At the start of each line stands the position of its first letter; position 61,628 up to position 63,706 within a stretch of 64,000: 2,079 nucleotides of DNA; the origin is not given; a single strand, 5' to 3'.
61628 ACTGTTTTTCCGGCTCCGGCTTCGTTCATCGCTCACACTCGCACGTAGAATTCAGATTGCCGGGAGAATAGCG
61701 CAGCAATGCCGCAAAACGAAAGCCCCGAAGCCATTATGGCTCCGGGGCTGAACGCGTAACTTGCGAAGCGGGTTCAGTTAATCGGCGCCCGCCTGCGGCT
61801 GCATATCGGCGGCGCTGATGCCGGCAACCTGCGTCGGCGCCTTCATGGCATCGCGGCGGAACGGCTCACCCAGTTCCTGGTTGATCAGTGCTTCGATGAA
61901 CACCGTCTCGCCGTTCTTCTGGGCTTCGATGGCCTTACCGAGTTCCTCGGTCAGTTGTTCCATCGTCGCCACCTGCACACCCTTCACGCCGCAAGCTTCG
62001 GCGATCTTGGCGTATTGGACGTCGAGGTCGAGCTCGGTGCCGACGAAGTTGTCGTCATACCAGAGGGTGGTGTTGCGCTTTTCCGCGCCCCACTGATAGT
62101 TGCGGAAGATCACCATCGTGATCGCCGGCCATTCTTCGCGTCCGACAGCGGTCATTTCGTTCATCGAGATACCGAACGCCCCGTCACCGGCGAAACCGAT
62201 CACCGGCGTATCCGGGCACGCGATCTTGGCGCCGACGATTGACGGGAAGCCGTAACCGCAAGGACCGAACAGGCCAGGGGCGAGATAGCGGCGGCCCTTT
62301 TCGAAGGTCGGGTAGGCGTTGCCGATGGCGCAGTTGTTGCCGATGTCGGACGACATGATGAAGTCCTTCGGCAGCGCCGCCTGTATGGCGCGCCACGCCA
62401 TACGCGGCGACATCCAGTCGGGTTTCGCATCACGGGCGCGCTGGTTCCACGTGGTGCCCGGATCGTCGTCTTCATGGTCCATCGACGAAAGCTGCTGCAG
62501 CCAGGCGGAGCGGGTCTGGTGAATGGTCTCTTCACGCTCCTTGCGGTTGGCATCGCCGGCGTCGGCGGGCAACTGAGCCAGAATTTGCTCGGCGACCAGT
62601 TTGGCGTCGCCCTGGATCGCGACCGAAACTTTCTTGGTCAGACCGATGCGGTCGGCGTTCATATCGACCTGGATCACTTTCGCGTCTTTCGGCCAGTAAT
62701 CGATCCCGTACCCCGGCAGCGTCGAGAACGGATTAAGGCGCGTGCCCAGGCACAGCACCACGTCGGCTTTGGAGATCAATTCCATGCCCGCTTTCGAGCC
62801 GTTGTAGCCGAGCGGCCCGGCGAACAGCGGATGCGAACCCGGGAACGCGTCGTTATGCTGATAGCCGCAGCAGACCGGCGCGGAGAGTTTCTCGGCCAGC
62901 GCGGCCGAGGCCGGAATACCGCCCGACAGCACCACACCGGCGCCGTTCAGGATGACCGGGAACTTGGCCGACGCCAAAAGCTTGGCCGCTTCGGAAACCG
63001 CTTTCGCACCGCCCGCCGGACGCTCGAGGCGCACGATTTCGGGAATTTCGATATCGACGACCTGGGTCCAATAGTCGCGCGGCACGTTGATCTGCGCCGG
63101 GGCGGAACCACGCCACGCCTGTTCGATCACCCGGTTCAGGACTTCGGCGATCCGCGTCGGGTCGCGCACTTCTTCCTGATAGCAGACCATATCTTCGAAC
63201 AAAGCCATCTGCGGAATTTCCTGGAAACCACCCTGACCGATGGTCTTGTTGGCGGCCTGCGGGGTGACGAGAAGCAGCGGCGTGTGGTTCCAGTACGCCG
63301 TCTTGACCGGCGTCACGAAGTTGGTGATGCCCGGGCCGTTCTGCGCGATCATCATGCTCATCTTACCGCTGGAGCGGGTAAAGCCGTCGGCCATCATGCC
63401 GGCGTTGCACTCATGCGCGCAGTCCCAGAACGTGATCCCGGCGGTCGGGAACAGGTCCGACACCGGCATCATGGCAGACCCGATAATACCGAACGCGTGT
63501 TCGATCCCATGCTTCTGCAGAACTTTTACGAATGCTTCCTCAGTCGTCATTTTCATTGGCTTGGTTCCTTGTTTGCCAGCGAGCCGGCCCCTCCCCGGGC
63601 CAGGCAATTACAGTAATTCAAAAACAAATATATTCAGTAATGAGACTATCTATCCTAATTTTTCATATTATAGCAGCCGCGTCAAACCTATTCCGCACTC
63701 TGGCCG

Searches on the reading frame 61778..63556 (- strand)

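Call 23: search_protein_families(library=ncbifam, proteins=[window:61778-63556:-], max_evalue=1e-10)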
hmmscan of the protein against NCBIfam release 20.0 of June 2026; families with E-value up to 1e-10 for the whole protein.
window:61778-63556:- (592 aa): 50 families (the best 25 are shown)
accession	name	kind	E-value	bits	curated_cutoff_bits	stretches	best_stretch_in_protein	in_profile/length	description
NF005713.0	PRK07525.1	subfamily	0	1026.6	620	1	1-587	4-591/592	sulfoacetaldehyde acetyltransferase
TIGR03457.1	sulphoacet_xsc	equivalog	1.7e-285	947.9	676.4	1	2-577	1-575/579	sulfoacetaldehyde acetyltransferase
NF004919.0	PRK06276.1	equivalog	3e-86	290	866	1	3-559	1-539/582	acetolactate synthase large subunit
TIGR00118.1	acolac_lg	equivalog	5.4e-86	289.2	538.35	1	3-560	1-536/557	biosynthetic-type acetolactate synthase large subunit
NF006122.0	PRK08266.1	subfamily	8.7e-79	265.4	571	1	2-547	3-516/543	hypothetical protein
NF006052.0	PRK08199.1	subfamily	5.3e-78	262.7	539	1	4-561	9-540/559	thiamine pyrophosphate protein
NF004710.0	PRK06048.1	equivalog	5.9e-78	262.7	976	1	2-548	7-530/561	acetolactate synthase large subunit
NF006524.0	PRK08978.1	equivalog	2.6e-71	240.5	738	1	6-547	4-516/548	acetolactate synthase 2 catalytic subunit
NF006016.1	PRK08155.1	equivalog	1.4e-70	238.3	870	1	1-559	1-533/554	acetolactate synthase large subunit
NF005860.0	PRK07789.1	equivalog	1.5e-70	238.3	881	1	2-559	33-579/615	acetolactate synthase large subunit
NF006377.0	PRK08611.1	equivalog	2.6e-68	231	742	1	2-558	3-529/576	pyruvate oxidase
NF005058.0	PRK06466.1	equivalog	2.6e-68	230.9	951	1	3-560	4-549/574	acetolactate synthase 3 large subunit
NF005712.0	PRK07524.1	subfamily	7.1e-68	229.4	500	1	3-547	3-521/536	5-guanidino-2-oxopentanoate decarboxylase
NF006319.0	PRK08527.1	equivalog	2e-64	218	905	1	1-558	2-538/565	acetolactate synthase large subunit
NF005039.0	PRK06456.1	equivalog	3e-63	214.2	868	1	8-545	7-534/572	acetolactate synthase large subunit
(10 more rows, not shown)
